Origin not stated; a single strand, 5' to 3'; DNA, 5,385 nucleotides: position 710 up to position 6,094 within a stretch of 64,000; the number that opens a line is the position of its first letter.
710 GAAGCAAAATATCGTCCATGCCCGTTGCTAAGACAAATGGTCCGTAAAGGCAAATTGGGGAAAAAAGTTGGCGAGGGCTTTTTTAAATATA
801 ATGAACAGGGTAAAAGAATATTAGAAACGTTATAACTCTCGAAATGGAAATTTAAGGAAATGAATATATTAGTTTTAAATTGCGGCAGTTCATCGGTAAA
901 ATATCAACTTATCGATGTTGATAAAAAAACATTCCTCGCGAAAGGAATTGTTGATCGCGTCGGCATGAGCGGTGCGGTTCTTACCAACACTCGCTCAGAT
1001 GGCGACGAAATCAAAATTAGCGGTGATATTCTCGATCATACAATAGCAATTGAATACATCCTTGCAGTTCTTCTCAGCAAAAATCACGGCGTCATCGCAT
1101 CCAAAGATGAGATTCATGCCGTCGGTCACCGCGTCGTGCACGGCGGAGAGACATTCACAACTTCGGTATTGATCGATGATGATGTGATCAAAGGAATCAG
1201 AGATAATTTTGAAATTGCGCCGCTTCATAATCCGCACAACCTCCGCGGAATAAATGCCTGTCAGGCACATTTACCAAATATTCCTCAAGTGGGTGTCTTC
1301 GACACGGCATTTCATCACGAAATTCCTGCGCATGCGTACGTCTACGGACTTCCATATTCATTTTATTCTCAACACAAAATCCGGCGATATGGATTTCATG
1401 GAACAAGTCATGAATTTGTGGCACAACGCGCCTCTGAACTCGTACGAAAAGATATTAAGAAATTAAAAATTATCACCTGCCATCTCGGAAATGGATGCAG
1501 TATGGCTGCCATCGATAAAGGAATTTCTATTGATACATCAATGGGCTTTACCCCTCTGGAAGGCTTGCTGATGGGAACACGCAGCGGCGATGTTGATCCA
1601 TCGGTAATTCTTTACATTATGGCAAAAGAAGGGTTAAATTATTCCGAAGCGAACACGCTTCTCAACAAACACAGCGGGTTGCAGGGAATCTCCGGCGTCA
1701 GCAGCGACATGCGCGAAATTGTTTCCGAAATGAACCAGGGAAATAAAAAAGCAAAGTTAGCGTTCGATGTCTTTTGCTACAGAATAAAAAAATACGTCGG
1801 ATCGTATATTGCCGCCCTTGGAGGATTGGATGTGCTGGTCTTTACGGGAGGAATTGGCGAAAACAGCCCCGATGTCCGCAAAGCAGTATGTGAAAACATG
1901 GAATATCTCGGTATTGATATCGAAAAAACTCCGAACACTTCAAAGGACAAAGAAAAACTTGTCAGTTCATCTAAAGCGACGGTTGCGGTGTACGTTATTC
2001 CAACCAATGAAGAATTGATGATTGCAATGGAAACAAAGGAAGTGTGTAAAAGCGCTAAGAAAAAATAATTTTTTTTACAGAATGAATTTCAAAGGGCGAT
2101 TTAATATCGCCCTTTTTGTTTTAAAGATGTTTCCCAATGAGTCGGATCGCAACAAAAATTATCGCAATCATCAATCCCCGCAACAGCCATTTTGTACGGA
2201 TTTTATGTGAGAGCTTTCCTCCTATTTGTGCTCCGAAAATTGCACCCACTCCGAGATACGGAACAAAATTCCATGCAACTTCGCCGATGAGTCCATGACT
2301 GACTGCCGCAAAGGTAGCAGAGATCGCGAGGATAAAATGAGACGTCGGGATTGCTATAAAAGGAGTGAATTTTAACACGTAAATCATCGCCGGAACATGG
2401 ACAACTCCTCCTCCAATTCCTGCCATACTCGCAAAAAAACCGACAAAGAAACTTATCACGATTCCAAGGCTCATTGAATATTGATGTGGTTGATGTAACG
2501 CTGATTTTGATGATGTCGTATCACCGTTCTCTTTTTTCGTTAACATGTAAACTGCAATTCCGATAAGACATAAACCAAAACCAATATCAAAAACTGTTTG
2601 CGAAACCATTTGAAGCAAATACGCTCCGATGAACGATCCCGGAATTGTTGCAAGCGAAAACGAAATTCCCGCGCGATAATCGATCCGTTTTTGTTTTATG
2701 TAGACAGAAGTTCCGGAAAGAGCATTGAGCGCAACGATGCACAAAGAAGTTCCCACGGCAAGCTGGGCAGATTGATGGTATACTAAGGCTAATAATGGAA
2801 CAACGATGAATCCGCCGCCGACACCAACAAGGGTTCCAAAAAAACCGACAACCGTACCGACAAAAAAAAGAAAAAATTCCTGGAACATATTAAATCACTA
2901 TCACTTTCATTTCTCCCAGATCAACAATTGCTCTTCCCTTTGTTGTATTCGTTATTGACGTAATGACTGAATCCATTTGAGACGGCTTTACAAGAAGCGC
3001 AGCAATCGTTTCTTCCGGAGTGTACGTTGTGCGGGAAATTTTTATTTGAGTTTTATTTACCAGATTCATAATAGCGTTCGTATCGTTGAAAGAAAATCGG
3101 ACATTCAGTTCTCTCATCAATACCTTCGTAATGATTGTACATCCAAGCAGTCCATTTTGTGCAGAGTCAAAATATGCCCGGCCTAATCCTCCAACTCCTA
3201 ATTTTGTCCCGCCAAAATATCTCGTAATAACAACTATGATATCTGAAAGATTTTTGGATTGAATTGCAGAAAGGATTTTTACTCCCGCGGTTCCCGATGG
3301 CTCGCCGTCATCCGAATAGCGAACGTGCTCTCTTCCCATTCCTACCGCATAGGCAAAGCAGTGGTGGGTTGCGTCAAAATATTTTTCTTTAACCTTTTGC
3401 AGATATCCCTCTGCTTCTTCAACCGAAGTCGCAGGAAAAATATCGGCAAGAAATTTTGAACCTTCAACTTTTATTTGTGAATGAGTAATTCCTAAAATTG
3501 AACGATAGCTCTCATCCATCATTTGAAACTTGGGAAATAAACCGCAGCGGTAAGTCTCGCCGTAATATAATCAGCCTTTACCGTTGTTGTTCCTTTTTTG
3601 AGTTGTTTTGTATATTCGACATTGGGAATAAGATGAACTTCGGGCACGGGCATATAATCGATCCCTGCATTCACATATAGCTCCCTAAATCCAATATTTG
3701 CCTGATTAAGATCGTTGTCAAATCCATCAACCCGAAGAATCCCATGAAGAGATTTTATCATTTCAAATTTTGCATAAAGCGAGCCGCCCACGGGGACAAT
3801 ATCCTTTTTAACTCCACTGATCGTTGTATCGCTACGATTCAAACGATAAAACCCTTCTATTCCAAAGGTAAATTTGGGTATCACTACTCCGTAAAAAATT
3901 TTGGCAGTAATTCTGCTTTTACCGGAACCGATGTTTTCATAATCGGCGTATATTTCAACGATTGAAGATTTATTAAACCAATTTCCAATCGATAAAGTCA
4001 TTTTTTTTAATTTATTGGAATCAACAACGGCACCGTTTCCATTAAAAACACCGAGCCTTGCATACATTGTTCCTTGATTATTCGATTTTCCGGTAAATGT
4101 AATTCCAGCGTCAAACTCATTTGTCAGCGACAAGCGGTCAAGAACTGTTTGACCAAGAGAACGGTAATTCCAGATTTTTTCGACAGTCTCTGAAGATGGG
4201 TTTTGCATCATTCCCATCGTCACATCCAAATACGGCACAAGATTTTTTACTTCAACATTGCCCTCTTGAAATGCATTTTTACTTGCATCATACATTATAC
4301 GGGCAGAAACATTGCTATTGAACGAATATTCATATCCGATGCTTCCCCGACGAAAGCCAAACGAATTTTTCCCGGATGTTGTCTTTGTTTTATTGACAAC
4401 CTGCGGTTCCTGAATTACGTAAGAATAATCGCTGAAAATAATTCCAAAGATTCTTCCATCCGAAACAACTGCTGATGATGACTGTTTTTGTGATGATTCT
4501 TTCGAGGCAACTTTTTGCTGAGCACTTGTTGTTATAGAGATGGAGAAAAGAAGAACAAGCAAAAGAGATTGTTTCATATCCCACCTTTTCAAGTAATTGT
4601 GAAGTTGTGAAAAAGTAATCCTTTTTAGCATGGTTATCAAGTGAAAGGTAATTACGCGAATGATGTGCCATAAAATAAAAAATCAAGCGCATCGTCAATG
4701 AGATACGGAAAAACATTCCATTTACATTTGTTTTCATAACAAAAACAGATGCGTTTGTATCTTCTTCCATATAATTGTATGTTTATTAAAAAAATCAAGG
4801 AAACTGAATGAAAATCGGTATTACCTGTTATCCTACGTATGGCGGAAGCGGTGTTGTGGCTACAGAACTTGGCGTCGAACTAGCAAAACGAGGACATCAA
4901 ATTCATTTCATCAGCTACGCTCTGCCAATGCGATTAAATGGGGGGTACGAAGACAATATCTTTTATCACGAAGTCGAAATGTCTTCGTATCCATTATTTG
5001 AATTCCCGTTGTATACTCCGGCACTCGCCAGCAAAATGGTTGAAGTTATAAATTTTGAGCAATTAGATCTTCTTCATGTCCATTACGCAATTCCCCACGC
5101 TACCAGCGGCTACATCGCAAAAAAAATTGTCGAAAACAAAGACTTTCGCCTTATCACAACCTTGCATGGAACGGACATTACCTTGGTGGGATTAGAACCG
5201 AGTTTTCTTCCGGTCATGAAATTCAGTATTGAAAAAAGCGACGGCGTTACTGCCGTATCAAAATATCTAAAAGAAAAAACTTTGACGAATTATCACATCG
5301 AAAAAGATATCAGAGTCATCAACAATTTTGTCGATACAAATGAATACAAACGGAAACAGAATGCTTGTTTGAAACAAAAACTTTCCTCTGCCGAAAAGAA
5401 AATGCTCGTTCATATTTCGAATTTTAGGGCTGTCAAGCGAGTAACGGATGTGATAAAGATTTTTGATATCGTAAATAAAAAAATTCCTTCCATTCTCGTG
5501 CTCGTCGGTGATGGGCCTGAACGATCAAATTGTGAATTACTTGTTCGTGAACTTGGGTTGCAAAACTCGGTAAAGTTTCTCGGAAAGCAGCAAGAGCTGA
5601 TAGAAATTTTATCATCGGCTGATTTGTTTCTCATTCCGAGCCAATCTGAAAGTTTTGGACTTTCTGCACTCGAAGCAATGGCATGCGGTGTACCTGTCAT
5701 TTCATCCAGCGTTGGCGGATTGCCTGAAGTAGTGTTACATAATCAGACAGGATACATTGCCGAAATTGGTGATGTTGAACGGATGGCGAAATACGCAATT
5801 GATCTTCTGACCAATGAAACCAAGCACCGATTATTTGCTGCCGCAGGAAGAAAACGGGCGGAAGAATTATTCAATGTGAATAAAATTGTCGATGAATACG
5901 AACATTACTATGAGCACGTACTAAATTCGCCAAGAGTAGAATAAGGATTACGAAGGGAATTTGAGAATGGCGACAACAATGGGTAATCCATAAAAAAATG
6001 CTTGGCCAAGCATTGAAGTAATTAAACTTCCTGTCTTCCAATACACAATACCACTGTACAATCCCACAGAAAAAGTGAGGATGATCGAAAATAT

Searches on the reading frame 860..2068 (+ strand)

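Call 78: search_protein_families(library=pfam, proteins=[window:860-2068:+], max_evalue=0.00001)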
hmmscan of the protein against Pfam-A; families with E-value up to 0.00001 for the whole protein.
window:860-2068:+ (402 aa): 1 family
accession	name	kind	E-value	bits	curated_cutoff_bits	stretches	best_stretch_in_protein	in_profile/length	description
PF00871.23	Acetate_kinase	-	1.3e-152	508.5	22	1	3-389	2-391/392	Acetokinase family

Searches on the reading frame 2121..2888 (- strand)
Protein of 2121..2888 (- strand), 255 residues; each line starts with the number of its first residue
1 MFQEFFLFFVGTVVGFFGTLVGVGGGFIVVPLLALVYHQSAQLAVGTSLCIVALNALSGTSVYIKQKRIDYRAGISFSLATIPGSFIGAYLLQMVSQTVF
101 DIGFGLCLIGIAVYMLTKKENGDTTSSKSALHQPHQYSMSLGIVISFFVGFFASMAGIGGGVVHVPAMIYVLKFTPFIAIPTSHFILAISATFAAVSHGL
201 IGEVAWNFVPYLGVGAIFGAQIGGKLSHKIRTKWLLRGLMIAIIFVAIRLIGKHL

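Call 78: search_protein_families(library=pfam, proteins=[window:2121-2888:-], max_evalue=0.00001)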
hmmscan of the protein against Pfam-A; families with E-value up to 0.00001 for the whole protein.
window:2121-2888:- (255 aa): 1 family
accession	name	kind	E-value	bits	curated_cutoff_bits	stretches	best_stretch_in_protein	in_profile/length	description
PF01925.25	TauE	-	3.7e-53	181.1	32.6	1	7-250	1-237/237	Sulfite exporter TauE/SafE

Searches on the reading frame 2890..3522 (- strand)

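Call 78: search_protein_families(library=pfam, proteins=[window:2890-3522:-], max_evalue=0.00001)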
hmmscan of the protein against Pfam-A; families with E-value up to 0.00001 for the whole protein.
window:2890-3522:- (210 aa): 1 family
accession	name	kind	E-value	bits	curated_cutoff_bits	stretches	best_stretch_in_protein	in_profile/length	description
PF01205.25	UPF0029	-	1.4e-34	118.7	27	1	21-123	2-105/107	Uncharacterized protein family UPF0029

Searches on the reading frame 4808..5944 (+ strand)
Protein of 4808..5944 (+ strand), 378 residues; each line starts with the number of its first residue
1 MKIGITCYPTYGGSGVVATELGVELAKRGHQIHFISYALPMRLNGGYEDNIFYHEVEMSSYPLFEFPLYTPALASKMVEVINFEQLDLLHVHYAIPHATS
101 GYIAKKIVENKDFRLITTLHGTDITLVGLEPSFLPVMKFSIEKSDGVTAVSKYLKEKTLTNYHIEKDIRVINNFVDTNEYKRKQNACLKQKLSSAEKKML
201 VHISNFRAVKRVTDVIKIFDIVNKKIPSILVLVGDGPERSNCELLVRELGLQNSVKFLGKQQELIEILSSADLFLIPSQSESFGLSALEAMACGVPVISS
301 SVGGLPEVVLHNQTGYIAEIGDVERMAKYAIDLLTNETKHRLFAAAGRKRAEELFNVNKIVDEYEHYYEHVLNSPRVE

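Call 78: search_protein_families(library=pfam, proteins=[window:4808-5944:+], max_evalue=0.00001)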
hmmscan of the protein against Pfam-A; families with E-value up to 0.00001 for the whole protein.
window:4808-5944:+ (378 aa): 7 families
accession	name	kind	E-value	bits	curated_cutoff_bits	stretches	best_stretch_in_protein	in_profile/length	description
PF00534.26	Glycos_transf_1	-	4.1e-42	144.1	26.4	1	190-350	8-172/172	Glycosyl transferases group 1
PF13692.12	Glyco_trans_1_4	-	1.3e-33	116.7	27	1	198-336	2-142/142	Glycosyl transferases group 1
PF13439.12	Glyco_transf_4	-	2.2e-28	99.8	28.5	1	11-178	1-169/170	Glycosyltransferase Family 4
PF20706.3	GT4-conflict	-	2.1e-11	43.9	26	1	257-309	268-320/385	Family 4 Glycosyltransferase in conflict systems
PF13579.12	Glyco_trans_4_4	-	2.2e-10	41.5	29.7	1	12-171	1-155/158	Glycosyl transferase 4-like domain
PF13477.12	Glyco_trans_4_2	-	3.6e-10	40.6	23.4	1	22-150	17-138/139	Glycosyl transferase 4-like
PF13524.12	Glyco_trans_1_2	-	7.2e-06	26.5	25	0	261-363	37-141/144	Glycosyl transferase-like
